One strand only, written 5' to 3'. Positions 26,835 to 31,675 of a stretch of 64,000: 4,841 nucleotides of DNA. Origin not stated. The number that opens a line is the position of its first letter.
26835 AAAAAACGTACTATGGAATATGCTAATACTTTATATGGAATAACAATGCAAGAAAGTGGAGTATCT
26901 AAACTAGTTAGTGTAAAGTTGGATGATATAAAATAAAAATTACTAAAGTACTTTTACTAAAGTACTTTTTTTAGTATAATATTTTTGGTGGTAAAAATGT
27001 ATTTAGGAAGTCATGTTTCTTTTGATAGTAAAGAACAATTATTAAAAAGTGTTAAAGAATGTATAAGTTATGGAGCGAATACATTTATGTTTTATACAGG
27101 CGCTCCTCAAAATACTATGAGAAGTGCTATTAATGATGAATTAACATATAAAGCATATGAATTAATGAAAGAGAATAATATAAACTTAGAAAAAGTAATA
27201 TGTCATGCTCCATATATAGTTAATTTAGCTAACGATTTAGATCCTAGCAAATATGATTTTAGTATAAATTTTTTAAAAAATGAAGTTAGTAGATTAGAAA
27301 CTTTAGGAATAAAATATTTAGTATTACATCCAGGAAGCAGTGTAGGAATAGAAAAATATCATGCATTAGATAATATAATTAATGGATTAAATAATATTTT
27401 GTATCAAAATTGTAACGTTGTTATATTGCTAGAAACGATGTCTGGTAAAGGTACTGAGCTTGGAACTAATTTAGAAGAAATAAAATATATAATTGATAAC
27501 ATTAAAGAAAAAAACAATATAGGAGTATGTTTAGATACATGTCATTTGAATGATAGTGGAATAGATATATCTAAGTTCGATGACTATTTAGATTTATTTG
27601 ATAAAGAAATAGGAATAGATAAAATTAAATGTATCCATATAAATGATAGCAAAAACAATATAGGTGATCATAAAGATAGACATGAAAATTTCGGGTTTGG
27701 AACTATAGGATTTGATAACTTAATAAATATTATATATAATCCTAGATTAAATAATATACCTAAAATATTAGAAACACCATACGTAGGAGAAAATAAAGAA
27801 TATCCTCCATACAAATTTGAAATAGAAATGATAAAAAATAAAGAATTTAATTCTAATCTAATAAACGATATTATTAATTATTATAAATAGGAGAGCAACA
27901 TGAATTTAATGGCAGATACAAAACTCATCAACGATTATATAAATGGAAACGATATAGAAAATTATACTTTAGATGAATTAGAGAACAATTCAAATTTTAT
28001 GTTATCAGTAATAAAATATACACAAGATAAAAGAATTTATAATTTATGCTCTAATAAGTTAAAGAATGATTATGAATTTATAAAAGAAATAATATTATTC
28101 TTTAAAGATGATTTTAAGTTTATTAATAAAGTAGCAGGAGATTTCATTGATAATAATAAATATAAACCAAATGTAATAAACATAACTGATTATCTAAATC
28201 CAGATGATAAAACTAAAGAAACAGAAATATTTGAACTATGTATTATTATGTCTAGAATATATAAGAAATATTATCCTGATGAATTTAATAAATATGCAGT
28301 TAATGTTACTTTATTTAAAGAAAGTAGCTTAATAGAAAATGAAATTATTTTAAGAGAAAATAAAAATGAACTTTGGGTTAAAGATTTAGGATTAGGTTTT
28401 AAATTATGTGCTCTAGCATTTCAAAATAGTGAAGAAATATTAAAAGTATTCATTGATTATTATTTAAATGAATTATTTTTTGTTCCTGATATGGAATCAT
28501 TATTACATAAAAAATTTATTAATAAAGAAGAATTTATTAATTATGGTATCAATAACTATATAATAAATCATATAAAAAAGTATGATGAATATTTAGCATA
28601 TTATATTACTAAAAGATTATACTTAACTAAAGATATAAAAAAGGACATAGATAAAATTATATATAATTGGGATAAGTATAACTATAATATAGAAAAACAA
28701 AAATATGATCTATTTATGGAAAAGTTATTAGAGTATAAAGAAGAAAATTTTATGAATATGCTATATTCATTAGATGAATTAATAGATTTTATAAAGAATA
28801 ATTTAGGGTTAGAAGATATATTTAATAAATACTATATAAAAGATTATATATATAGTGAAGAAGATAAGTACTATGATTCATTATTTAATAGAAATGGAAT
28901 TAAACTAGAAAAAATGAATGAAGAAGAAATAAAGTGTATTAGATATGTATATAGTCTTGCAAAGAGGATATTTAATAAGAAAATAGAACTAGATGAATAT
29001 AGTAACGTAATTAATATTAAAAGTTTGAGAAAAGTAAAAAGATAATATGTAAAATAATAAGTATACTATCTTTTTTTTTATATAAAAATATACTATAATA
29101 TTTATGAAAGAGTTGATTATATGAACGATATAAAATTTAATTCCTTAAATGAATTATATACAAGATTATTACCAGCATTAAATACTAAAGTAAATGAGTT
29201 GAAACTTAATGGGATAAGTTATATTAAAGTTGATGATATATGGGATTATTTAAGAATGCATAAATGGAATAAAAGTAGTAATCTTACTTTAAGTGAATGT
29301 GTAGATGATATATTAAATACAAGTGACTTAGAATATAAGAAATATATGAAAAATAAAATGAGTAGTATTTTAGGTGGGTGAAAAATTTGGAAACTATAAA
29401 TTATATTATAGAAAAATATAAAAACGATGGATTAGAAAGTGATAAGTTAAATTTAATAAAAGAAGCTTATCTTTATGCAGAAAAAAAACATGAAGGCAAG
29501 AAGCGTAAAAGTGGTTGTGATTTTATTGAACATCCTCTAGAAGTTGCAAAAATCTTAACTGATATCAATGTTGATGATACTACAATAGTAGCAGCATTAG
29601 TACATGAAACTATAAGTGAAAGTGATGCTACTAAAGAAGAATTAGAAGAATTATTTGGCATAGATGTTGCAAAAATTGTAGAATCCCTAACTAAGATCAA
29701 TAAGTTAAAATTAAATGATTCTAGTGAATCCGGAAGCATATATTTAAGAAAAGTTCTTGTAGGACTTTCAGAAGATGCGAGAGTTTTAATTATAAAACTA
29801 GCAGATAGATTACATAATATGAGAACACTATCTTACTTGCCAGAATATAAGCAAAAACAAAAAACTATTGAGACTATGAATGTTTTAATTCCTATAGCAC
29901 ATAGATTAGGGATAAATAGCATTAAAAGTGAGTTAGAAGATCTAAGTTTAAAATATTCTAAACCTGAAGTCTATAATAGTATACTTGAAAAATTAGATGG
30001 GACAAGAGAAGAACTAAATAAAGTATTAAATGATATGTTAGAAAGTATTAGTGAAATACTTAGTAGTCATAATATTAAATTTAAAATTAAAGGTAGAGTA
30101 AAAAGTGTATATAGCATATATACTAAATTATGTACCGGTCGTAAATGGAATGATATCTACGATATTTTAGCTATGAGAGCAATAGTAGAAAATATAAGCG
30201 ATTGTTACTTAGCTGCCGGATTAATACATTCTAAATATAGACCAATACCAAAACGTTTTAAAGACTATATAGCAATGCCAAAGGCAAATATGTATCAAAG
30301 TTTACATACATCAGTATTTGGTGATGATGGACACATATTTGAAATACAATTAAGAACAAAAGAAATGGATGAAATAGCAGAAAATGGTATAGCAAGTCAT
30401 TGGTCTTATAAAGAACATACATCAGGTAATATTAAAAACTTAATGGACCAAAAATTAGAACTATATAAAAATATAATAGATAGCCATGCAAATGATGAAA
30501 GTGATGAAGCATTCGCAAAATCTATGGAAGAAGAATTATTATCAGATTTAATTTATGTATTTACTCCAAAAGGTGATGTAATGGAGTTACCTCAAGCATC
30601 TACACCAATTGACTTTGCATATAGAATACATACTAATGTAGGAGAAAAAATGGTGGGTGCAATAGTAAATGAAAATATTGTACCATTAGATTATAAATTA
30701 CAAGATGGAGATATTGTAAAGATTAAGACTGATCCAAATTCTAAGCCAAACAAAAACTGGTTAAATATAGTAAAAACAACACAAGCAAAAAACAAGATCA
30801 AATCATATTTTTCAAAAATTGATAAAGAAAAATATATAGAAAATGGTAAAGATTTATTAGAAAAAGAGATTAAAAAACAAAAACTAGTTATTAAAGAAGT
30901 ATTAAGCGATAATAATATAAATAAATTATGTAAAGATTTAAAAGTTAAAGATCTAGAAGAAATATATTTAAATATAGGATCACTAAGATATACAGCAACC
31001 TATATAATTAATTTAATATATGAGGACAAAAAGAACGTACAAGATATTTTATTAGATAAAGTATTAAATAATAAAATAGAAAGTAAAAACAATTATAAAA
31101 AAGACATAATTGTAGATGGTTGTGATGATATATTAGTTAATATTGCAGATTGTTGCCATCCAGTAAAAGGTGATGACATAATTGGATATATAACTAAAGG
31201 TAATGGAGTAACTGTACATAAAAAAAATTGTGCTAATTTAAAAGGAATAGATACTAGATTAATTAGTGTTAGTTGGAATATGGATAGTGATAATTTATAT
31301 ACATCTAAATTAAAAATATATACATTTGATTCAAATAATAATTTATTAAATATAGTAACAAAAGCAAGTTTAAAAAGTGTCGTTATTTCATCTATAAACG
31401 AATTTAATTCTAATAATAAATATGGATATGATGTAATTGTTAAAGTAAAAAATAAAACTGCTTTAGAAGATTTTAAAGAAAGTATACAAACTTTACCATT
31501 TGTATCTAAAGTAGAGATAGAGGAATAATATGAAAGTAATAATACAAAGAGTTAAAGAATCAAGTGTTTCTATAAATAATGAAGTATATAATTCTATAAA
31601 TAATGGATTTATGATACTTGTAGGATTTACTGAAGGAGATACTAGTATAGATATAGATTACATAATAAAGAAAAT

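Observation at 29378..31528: Full-length Rel with a degenerate hydrolase active site: a RelA-like synthetase-only enzyme in Bacilli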

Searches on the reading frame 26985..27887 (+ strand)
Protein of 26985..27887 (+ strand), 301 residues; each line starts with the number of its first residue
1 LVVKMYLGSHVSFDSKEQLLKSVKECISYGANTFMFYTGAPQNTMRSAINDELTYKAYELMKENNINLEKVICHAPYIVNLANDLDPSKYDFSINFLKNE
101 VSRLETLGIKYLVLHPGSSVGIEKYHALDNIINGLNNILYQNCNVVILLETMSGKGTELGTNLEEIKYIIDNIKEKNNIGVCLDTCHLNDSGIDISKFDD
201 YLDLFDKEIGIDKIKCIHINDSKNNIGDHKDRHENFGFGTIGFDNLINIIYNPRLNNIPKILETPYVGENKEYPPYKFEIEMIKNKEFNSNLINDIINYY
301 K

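Call 50: search_protein_families(library=pfam, proteins=[window:26985-27887:+], max_evalue=0.001)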
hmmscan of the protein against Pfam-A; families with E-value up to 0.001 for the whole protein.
window:26985-27887:+ (301 aa): 1 family
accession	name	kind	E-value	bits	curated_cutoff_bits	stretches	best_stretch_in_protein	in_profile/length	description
PF01261.30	AP_endonuc_2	-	1.2e-49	169.7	31.1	1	24-284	2-247/249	Xylose isomerase-like TIM barrel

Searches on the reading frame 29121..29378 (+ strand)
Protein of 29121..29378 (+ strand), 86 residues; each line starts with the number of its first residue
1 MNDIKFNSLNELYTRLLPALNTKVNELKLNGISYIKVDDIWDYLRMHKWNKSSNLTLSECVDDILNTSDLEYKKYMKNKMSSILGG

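Call 50: search_protein_families(library=pfam, proteins=[window:29121-29378:+], max_evalue=0.001)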
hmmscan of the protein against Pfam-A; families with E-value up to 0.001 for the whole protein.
window:29121-29378:+ (86 aa): 1 family
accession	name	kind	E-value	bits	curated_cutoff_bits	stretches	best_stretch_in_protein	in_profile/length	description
PF13797.11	Post_transc_reg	-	2.5e-13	50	25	1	12-77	4-69/83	Post-transcriptional regulator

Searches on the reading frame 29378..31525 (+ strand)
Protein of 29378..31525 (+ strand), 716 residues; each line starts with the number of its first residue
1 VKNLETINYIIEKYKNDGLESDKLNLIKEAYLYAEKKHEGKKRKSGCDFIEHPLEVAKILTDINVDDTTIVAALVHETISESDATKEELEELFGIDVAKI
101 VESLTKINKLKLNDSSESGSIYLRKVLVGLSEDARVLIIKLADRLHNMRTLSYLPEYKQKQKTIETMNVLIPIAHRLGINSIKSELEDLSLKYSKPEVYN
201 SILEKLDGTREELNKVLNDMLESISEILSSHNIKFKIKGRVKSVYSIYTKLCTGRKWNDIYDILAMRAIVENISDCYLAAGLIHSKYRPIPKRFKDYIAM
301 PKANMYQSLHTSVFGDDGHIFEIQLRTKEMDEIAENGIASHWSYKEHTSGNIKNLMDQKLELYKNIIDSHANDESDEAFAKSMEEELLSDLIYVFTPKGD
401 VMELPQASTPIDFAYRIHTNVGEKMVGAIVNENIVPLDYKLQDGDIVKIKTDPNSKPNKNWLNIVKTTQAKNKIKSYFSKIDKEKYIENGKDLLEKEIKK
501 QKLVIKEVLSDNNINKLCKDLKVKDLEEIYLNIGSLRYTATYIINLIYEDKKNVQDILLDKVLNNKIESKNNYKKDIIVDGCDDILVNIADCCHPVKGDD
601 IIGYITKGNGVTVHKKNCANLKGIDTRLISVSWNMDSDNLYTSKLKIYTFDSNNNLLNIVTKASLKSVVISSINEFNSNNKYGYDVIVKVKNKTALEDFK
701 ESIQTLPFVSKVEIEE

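Call 4: search_protein_families(library=pfam, proteins=[window:29378-31525:+], max_evalue=0.01)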
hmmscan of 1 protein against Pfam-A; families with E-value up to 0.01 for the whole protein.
window:29378-31525:+ (716 aa): 6 families
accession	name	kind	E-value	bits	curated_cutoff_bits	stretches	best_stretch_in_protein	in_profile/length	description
PF04607.23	RelA_SpoT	-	4.4e-37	127.3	27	1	239-347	1-111/113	Region found in RelA / SpoT proteins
PF13328.12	HD_4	-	5.4e-36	124.1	27.2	1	30-179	1-155/156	HD domain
PF02824.27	TGS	-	9.6e-24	83.6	22.2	1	392-451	1-60/60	TGS domain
PF19296.4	RelA_AH_RIS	-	7.5e-08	33.1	23.8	1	463-624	2-178/185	RelA/SpoT, AH and RIS domains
PF01966.28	HD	-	1.6e-05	25.6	22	1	50-148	2-116/116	HD domain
PF13291.12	ACT_4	-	0.0092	17.1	27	1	639-713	3-79/80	ACT domain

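Call 5: search_solved_structures(query=window:29378-31525:+, show_alignments=3)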
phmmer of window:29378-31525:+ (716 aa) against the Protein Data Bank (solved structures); distinct sequences matched with E-value up to 0.001: 27.
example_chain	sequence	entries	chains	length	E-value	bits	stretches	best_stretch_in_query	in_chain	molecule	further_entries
6yxa_A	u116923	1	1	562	9.4e-148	496.8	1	7-551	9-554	GTP pyrophosphokinase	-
8fr8_I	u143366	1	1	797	8.9e-143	480.3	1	23-680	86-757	GTP pyrophosphokinase RelA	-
7oiw_A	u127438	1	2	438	9.6e-108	364.6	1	13-428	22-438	GTP pyrophosphokinase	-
5iqr_8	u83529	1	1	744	5.6e-105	355.4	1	49-668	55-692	GTP pyrophosphokinase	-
5kps_A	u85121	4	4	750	5.7e-105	355.4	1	49-668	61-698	GTP pyrophosphokinase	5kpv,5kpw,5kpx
5l3p_z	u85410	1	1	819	1.4e-103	350.8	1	49-624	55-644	GTP pyrophosphokinase,GTP pyrophosphokinase,GTP pyrophosphokinase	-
8acu_A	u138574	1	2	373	3.9e-98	332.8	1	6-368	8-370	GTP pyrophosphokinase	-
5xnx_A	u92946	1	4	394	6.3e-86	292.5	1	23-349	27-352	Bifunctional (p)ppGpp synthase/hydrolase RelA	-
1vj7_A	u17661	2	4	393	2.4e-83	283.9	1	22-368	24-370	Bifunctional RELA/SPOT | Bifunctional (p)ppGpp synthase/hydrolase RelA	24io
9s6k_B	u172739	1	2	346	4.8e-80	273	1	23-338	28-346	GTP pyrophosphokinase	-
7ohg_A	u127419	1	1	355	1.5e-70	241.7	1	26-331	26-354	Guanosine-3',5'-bis(Diphosphate) 3'-pyrophosphohydrolase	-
6s2t_A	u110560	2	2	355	1.5e-70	241.7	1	26-331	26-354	(P)ppGpp synthetase I, SpoT/RelA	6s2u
6s2v_A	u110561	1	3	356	1.5e-70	241.6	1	26-331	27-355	(P)ppGpp synthetase I, SpoT/RelA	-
6htq_x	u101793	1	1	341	8.1e-63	216.1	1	389-693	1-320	GTP pyrophosphokinase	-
7qpr_A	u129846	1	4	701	7.9e-62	212.8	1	29-664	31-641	ACT domain protein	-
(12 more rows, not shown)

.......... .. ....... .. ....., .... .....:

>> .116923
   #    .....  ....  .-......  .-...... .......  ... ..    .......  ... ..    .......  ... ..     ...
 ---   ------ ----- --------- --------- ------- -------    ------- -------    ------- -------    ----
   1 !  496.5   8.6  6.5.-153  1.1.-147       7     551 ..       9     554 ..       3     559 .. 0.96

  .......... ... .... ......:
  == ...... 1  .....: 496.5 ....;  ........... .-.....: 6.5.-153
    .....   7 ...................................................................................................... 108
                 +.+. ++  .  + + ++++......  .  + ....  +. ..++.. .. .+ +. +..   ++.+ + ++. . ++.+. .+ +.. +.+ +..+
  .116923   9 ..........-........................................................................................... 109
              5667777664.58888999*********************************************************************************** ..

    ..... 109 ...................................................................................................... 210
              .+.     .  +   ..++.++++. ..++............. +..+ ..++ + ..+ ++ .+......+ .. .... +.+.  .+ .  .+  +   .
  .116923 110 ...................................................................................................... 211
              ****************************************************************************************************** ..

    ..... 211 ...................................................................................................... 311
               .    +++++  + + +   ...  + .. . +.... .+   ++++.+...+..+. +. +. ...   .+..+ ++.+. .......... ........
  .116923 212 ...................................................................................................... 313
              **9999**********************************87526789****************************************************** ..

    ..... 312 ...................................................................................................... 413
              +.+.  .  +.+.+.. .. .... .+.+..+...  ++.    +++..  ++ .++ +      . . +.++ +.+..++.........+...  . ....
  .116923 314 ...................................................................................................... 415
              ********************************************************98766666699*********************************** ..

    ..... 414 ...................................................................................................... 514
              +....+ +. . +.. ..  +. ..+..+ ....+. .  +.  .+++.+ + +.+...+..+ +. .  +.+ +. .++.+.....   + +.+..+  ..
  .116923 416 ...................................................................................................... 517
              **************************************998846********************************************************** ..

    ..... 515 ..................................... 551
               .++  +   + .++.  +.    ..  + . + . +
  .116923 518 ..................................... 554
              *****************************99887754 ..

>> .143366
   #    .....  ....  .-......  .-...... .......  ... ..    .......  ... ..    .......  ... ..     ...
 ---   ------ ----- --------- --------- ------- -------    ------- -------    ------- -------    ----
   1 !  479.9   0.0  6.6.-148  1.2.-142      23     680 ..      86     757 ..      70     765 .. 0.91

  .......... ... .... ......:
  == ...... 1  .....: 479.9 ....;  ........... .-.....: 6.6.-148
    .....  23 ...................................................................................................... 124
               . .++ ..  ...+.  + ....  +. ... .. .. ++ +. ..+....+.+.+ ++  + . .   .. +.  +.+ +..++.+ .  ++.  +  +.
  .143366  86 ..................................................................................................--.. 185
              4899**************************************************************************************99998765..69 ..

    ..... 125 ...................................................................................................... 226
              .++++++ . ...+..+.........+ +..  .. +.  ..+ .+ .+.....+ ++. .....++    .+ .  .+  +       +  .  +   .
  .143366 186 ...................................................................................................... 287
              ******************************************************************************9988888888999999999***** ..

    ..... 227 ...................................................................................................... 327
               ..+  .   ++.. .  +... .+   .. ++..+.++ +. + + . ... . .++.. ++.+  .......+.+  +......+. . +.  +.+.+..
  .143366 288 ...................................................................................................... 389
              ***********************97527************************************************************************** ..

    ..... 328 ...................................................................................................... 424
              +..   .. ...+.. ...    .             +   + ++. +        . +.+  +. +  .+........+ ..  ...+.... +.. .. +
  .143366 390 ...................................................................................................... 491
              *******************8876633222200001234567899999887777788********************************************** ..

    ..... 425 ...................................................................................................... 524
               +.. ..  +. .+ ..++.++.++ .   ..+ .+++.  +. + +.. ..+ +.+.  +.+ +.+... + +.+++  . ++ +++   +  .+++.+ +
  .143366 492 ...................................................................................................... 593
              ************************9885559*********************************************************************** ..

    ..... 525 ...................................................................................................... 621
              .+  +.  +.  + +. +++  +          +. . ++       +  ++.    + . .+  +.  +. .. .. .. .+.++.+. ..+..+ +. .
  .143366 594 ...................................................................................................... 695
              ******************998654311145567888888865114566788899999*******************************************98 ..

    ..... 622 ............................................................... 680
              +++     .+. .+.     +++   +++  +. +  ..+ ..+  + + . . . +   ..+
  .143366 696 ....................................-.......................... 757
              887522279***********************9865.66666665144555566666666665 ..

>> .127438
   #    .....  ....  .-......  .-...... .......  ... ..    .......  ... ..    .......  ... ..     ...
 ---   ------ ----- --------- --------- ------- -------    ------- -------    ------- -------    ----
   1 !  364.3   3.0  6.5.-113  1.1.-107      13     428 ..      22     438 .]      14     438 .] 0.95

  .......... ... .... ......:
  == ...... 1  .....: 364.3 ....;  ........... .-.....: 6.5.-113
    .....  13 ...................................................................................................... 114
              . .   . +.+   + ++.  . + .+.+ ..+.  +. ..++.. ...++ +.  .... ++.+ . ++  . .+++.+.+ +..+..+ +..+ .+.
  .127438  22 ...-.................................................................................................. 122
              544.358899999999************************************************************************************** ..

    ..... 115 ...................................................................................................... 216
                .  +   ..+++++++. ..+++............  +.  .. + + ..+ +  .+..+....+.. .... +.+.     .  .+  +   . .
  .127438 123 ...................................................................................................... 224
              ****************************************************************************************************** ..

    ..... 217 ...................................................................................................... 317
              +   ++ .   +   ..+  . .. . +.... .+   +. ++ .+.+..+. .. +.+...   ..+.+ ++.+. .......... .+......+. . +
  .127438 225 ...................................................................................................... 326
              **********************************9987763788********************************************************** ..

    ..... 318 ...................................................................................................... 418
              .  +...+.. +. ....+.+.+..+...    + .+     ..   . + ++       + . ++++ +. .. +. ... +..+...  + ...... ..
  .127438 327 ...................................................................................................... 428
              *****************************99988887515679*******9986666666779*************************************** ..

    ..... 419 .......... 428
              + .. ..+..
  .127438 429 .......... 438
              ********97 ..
